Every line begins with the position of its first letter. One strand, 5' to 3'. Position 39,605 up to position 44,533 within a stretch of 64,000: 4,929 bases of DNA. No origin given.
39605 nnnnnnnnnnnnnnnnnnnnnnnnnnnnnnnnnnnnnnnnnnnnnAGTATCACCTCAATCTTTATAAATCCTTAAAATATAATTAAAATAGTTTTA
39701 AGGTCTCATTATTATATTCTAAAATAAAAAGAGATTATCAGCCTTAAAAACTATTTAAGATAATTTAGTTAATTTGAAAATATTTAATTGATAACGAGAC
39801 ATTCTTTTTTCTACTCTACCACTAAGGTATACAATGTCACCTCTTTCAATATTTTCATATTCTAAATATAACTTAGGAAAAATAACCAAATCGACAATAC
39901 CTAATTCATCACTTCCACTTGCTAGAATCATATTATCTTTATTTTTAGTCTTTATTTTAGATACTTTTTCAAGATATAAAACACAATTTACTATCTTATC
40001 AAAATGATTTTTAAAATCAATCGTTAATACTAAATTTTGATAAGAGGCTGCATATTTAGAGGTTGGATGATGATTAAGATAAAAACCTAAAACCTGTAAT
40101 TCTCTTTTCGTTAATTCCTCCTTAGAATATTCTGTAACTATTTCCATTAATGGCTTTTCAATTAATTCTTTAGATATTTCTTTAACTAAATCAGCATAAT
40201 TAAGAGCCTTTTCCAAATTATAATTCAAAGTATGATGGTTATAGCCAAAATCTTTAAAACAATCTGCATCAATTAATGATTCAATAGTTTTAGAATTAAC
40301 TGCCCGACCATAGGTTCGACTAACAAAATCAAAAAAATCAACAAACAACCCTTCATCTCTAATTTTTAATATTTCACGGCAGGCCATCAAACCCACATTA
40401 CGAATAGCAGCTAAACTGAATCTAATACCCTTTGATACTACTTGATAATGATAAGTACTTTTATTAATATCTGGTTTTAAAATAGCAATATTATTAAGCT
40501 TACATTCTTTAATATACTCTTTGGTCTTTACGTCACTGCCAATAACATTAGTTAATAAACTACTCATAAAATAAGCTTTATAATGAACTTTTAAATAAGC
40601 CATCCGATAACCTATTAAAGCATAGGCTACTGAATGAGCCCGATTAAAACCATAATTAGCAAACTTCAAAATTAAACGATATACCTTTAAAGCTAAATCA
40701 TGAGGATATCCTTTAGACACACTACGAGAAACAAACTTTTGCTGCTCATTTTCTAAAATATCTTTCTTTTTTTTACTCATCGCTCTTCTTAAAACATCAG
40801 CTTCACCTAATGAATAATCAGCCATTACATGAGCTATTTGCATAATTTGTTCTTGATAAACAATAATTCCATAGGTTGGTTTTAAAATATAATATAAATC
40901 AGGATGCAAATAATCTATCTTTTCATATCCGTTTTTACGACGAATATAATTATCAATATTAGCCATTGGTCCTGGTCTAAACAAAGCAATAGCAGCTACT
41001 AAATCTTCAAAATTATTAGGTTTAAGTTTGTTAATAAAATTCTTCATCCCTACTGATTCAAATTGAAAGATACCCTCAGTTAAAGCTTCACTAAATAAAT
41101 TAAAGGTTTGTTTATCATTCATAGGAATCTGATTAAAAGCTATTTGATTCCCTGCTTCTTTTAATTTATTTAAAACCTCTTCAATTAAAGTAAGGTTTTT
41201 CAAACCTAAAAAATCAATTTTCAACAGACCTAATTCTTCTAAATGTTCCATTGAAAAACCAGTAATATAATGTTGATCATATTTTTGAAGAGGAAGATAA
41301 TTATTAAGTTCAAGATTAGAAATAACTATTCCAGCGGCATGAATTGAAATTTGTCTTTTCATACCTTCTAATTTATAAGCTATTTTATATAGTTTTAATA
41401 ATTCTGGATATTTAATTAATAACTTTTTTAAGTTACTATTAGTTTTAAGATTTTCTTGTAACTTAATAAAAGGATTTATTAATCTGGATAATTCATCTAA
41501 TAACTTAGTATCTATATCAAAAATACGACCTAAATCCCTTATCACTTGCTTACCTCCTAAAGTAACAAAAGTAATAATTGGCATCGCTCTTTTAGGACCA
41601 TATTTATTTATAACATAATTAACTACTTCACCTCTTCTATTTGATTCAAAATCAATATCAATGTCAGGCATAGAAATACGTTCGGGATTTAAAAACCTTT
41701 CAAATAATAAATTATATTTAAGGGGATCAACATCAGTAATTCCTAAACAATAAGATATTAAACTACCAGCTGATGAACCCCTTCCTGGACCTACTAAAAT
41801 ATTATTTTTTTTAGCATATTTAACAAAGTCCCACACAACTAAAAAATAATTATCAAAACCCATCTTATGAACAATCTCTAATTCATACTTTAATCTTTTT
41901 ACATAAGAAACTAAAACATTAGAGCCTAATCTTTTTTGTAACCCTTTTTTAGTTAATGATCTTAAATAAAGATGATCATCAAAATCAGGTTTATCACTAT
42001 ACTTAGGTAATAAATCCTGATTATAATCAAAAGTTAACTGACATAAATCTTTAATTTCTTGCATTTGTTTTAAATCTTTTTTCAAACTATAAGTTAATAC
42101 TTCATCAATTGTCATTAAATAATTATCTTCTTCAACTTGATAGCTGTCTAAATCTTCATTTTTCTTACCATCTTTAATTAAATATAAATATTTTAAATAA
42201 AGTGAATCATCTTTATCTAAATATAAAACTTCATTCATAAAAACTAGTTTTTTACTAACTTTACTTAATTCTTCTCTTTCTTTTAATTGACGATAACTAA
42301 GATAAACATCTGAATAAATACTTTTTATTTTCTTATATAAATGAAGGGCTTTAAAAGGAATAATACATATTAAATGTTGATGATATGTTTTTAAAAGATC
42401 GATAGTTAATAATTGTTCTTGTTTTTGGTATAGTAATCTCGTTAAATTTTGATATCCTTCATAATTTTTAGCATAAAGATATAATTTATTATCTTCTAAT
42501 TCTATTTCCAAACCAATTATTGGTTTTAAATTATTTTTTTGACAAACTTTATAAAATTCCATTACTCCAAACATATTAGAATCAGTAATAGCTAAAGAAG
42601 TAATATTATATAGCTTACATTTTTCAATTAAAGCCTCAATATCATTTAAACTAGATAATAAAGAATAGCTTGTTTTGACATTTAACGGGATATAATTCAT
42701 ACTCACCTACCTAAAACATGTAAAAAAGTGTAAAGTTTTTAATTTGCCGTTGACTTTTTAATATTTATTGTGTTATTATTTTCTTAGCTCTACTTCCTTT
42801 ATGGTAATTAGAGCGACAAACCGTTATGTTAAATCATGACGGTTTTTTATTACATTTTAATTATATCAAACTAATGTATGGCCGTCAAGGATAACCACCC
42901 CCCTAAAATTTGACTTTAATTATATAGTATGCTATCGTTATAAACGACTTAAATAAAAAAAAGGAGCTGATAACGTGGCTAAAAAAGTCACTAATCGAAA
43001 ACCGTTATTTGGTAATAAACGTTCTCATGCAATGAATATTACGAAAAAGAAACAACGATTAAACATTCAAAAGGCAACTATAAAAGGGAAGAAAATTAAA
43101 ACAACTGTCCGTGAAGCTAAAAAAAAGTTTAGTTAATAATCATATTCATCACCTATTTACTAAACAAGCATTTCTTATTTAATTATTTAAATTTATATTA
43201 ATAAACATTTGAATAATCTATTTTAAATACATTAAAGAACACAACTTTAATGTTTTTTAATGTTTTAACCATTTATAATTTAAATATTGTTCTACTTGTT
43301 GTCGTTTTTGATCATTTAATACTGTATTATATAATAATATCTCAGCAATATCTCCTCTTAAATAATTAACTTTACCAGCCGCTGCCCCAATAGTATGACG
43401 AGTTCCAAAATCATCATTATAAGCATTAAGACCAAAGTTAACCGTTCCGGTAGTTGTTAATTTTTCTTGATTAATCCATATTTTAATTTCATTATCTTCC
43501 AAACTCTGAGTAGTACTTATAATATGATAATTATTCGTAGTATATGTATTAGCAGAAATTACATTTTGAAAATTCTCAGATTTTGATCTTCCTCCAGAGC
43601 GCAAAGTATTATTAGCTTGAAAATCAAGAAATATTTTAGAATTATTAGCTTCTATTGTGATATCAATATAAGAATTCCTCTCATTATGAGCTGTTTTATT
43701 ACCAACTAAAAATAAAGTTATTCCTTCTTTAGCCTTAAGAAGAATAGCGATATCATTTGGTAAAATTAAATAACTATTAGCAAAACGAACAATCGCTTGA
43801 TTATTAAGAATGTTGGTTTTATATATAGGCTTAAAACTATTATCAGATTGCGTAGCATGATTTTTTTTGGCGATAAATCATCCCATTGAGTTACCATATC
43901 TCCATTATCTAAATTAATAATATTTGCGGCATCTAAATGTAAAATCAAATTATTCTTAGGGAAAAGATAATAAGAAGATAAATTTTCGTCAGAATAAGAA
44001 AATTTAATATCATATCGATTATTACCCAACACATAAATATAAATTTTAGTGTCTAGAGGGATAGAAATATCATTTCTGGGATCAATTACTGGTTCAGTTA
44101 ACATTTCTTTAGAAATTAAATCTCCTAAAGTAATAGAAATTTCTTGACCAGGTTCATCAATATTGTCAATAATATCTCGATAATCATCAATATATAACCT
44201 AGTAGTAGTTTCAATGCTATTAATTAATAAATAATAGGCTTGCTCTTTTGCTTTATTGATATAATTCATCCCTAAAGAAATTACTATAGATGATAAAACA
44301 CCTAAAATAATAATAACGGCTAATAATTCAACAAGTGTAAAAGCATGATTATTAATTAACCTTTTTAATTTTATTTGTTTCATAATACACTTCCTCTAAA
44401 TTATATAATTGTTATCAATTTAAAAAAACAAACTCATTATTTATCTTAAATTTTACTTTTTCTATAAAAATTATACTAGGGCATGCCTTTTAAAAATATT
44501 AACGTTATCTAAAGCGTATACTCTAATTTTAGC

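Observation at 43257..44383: Pilin-like LamG protein gene split at an A8/T8 homopolymer: candidate phase-variable (slipped-strand) switch or recent pseudogene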

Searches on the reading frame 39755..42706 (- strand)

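Call 63: search_protein_families(library=pfam, proteins=[window:39755-42706:-], max_evalue=0.001)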
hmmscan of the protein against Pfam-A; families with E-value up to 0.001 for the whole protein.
window:39755-42706:- (983 aa): 5 families
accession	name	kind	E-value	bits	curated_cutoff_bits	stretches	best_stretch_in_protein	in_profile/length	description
PF07733.18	DNA_pol3_alpha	-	1.9e-95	319.8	23.9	1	247-501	2-260/260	Bacterial DNA polymerase III alpha NTPase domain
PF17657.6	DNA_pol3_finger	-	5.3e-63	211.7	22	1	504-665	1-165/166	Bacterial DNA polymerase III alpha subunit finger domain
PF02811.25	PHP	-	1.9e-22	80.8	26.4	1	8-116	2-122/164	PHP domain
PF14579.12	HHH_6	-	3.4e-22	78.9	25.6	1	740-826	2-89/90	Helix-hairpin-helix motif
PF01336.31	tRNA_anti-codon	-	6.3e-08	32.9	27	1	915-982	7-75/75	OB-fold nucleic acid binding domain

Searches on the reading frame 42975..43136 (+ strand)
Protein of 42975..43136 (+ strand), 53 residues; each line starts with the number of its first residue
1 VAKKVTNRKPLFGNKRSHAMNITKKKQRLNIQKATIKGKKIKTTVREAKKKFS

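Call 18: find_encoding_contigs(protein=window:42975-43136:+, flank=10000, max_places=10)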
Protein window:42975-43136:+ (53 aa): 1 contig read that carries it; 1 place shown.
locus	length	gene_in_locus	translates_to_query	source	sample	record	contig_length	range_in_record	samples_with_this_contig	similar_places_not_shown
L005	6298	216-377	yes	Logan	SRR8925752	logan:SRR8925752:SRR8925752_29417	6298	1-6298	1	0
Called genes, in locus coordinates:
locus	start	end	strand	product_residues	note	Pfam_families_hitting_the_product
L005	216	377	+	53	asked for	PF00830:Ribosomal_L28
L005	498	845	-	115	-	-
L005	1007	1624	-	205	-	PF07963:N_methyl (weak)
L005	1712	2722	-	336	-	PF03193:RsgA_GTPase, PF01926:MMR_HSR1, PF02421:FeoB_N (weak), PF21516:YqeH-like_C (weak)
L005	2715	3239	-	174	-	PF09419:PGP_phosphatase, PF00702:Hydrolase (weak), PF13419:HAD_2 (weak), PF13242:Hydrolase_like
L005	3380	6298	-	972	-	?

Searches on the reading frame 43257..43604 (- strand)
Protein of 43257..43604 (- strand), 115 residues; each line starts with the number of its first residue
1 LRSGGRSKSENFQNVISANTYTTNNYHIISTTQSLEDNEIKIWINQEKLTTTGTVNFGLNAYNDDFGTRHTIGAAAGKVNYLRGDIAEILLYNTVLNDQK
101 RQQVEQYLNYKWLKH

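Call 51: find_encoding_contigs(protein=window:43257-43604:-, flank=10000, max_places=10)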
Protein window:43257-43604:- (115 aa): 1 contig read that carries it; 1 place shown.
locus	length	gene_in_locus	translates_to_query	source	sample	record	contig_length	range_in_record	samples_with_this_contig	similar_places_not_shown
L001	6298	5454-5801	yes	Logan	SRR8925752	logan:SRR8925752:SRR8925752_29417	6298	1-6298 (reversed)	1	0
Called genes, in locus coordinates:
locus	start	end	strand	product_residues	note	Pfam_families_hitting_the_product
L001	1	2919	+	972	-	?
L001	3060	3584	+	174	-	PF09419:PGP_phosphatase, PF00702:Hydrolase (weak), PF13419:HAD_2 (weak), PF13242:Hydrolase_like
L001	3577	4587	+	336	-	PF03193:RsgA_GTPase, PF01926:MMR_HSR1, PF02421:FeoB_N (weak), PF21516:YqeH-like_C (weak)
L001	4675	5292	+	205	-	PF07963:N_methyl (weak)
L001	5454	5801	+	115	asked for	-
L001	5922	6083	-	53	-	PF00830:Ribosomal_L28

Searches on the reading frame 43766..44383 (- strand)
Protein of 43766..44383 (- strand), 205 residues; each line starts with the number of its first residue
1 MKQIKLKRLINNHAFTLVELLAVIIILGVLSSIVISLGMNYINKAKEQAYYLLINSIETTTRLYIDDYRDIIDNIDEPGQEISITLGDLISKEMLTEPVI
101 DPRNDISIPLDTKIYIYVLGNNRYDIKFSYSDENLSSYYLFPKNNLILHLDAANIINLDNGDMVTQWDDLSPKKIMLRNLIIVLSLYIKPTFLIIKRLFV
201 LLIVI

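Call 10: find_encoding_contigs(protein=window:43766-44383:-, flank=10000, max_places=10)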
Protein window:43766-44383:- (205 aa): 1 contig read that carries it; 1 place shown.
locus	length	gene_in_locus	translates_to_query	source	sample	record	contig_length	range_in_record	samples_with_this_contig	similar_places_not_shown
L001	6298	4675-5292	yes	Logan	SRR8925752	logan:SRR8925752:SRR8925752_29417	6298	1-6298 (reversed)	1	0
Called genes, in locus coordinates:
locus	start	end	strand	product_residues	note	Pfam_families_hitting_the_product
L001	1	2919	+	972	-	?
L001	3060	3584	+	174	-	PF09419:PGP_phosphatase, PF00702:Hydrolase (weak), PF13419:HAD_2 (weak), PF13242:Hydrolase_like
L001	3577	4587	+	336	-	PF03193:RsgA_GTPase, PF01926:MMR_HSR1, PF02421:FeoB_N (weak), PF21516:YqeH-like_C (weak)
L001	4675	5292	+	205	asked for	PF07963:N_methyl (weak)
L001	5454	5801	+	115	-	-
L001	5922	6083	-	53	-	PF00830:Ribosomal_L28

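Call 55: list_cluster_members(proteins=[P0014, P0011, window:43766-44383:-, P0032])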
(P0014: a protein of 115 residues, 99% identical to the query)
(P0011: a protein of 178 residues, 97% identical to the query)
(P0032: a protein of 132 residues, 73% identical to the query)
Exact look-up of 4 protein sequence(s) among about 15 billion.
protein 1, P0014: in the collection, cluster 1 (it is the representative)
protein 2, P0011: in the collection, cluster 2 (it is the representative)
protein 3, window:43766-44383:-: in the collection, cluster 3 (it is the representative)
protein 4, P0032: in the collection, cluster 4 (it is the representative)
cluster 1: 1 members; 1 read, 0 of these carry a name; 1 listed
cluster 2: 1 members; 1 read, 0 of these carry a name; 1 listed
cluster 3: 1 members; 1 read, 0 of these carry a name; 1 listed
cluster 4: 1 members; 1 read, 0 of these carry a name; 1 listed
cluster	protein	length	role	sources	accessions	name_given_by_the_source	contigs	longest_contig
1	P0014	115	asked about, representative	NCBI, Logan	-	-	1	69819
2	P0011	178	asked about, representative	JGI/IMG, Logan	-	-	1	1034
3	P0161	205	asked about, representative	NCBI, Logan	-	-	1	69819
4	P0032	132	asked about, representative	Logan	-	-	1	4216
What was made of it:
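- The source appears to be a metagenome-derived contig (call 55), and the two assemblies that agree may share the same reads.
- Tried and rejected: Cluster members (call 55).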
